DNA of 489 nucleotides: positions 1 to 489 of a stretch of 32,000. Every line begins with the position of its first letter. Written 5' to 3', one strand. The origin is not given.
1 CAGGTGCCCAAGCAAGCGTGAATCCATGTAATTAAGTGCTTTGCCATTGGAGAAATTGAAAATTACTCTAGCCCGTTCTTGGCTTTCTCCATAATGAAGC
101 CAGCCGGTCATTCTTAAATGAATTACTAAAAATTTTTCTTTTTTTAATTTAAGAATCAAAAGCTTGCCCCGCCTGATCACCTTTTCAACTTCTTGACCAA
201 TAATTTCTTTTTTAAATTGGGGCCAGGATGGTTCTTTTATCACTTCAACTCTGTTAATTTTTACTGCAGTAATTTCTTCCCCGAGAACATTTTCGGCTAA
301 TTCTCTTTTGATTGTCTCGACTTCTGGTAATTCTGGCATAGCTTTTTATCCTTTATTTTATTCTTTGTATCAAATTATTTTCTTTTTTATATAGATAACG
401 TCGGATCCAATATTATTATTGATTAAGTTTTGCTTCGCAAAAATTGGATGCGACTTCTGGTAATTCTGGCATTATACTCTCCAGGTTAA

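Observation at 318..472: mutM start region duplicated around a 111-bp hairpin insert, leaving a decoy start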

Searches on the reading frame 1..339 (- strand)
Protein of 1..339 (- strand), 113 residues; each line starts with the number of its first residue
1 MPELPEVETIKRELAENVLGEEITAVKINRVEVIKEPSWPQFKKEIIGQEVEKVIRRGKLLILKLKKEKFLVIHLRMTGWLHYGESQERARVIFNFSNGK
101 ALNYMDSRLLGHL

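Call 10: find_related_loci(query=window:1-339:-, collection=genome_contigs, flank=3000)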
Query window:1-339:- (113 aa) in genome_contigs; peptide patterns used: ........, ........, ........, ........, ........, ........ (x = any residue, [..] = any of these).
600 stretches matched a pattern (row limit reached: there are more); 581 encode a relative of the query (tblastn E <= 1e-3); the best 80 are kept; 80 distinct loci.
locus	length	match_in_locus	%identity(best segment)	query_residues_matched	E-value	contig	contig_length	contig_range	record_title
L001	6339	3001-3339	48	1-113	3e-29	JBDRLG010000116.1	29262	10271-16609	MAG: Candidatus Omnitrophota bacterium isolate MEGAHIT-group-1.764 k141_7514022, whole genome shotgun sequence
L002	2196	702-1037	39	1-111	1e-23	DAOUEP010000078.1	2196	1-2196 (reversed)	MAG TPA_asm: Dehalococcoidales bacterium isolate N6_293 k139_1678651, whole genome shotgun sequence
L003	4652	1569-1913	40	1-111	9e-23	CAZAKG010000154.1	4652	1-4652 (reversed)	MAG TPA_asm: uncultured Candidatus Bathyarchaeia archaeon isolate binchicken_co283_234 genome assembly, contig: NODE_144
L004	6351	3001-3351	40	1-113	9e-23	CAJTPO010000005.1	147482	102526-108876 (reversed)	MAG TPA_asm: uncultured Lachnospiraceae bacterium isolate MGBC106400 genome assembly, contig: MGBC106400.5, whole genome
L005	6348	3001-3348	39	1-111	1e-22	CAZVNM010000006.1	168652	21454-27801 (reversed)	MAG TPA_asm: uncultured Bifidobacteriaceae bacterium isolate SRP329715_co1_193 genome assembly, contig: NODE_73_length_1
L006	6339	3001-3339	46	1-111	2e-22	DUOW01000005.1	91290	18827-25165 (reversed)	MAG TPA_asm: Acholeplasma sp. isolate AS08sgBPME_237 10804_AS08, whole genome shotgun sequence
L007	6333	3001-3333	40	1-111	1e-21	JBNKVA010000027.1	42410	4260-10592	MAG: Pontiella sp. isolate A1A2.bin.3.orig k141_2758626, whole genome shotgun sequence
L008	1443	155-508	35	1-113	1e-21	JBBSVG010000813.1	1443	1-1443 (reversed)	MAG: Bacteroidota bacterium isolate SVL2_sbin.67 SVL2_sbin.67_k141_717567_length_1443_cov_5.0000, whole genome shotgun s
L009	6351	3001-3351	39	1-113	4e-21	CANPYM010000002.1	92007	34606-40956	MAG: uncultured Bacilli bacterium isolate Lapin-002__bin68 genome assembly, contig: Lapin-002__NODE_280_length_92007_cov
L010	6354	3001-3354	39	1-113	4e-21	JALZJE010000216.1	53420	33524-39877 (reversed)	MAG: Chloroflexota bacterium isolate MOJ bin32 SC8837-39_k127_357054, whole genome shotgun sequence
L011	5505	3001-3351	42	1-113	5e-21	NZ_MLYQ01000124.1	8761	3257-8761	Bacillus sp. MUM 13, whole genome shotgun sequence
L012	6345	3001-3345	42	1-113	1e-20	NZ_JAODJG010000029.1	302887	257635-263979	Streptococcus gwangjuensis strain DP4_6_2 185, whole genome shotgun sequence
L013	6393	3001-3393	36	1-113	2e-20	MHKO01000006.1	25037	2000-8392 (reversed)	MAG: Candidatus Komeilibacteria bacterium RIFCSPLOWO2_02_FULL_48_11 rifcsplowo2_02_scaffold_12710, whole genome shotgun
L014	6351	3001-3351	43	1-113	3e-20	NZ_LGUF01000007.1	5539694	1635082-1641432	Sporosarcina globispora strain DSM 4 scaffold1, whole genome shotgun sequence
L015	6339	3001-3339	37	1-111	4e-20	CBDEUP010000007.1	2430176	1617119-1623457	MAG: Alphaproteobacteria bacterium isolate d5badbbc-828c-4e68-9d16-dc84226a5d6f genome assembly, contig: contig_7, whole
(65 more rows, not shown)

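Call 11: find_homologous_proteins(query=window:1-339:-, max_evalue=1e-10)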
Query window:1-339:- (113 aa): 85 proteins with E <= 1e-10 among 303 candidates.
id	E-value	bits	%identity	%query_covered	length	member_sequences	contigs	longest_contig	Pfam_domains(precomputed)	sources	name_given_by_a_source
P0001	1.3e-34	136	61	100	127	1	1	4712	PF01149.30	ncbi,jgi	-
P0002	2.6e-33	132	57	100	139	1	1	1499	PF01149.30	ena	-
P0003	3.1e-26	109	52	100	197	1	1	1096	PF06831.20,PF01149.30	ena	-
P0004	4.1e-24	102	50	100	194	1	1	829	PF06831.20,PF01149.30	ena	-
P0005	1.7e-23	100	51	100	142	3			PF01149.30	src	-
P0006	1.9e-23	100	50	94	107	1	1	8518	PF01149.30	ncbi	-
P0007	5.4e-23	99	49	100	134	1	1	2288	PF01149.30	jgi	-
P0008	1.3e-21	94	50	100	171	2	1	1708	PF06831.20,PF01149.30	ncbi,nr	ncbi:MAG: DNA-formamidopyrimidine glycosylase family protein, partial [bacterium]|nr:DNA-formamidopy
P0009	8.9e-21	92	45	100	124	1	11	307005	PF01149.30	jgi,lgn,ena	jgi:formamidopyrimidine-DNA glycosylase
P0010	2.0e-20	91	50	89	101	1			PF01149.30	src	-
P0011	9.2e-19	85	44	100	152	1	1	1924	PF01149.30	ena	-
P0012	1.2e-18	85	47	100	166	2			PF01149.30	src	-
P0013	1.6e-18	84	42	97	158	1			PF01149.30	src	-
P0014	2.2e-17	81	45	94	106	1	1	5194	PF01149.30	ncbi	ncbi:MAG: DNA-formamidopyrimidine glycosylase family protein, partial [Patescibacteria group bacteri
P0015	8.0e-17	79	52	72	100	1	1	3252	PF01149.30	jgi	-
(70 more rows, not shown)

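Call 15: find_encoding_contigs(protein=P0001, flank=5000, max_places=4)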
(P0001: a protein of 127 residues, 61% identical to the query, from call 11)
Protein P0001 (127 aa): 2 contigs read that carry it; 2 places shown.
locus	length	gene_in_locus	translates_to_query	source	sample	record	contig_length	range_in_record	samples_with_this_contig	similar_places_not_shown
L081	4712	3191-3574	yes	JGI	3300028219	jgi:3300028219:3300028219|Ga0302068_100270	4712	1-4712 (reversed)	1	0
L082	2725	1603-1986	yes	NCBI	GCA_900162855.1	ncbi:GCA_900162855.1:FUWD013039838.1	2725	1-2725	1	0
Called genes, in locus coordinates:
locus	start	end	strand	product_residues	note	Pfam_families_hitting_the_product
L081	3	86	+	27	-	?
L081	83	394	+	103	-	PF00185:OTCace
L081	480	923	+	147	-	PF07969:Amidohydro_3 (weak), PF12890:DHOase, PF01979:Amidohydro_1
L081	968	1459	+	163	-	PF12890:DHOase (weak)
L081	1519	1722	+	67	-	-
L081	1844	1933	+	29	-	-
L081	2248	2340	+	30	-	PF18306:LDcluster4 (weak)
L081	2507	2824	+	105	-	PF22769:DCD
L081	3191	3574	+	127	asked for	PF01149:Fapy_DNA_glyco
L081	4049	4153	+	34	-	-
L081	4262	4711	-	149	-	?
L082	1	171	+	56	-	?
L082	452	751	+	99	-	PF18306:LDcluster4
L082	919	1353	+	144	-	PF22769:DCD, PF00692:dUTPase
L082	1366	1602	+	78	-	-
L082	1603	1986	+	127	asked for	PF01149:Fapy_DNA_glyco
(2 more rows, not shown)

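Call 16: find_encoding_contigs(protein=P0002, flank=5000, max_places=4)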
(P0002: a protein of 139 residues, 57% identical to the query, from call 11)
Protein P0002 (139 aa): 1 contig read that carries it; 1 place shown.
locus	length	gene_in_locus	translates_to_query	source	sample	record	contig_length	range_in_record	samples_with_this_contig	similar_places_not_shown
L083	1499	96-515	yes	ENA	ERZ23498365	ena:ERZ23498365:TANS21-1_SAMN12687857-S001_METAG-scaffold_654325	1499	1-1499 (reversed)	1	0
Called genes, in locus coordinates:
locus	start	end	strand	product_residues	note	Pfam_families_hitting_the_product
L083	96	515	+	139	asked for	PF01149:Fapy_DNA_glyco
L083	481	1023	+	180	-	PF08447:PAS_3, PF00512:HisKA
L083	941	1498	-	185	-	?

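Call 24: search_protein_families(library=pfam, proteins=[window:1-339:-], max_evalue=0.001)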
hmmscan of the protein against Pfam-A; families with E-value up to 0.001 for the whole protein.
window:1-339:- (113 aa): 1 family
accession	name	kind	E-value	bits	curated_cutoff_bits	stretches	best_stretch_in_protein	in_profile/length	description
PF01149.29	Fapy_DNA_glyco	-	8.5e-32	110.7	25.5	1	1-112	1-116/117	Formamidopyrimidine-DNA glycosylase N-terminal domain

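Call 26: find_related_loci(query=window:1-315:-, collection=metagenome_contigs, flank=4000)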
Query window:1-315:- (105 aa) in metagenome_contigs; peptide patterns used: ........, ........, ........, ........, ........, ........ (x = any residue, [..] = any of these).
600 stretches matched a pattern (row limit reached: there are more); 1 encode a relative of the query (tblastn E <= 1e-3); 1 distinct loci.
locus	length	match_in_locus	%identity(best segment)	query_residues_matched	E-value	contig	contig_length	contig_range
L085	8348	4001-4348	34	6-100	1e-12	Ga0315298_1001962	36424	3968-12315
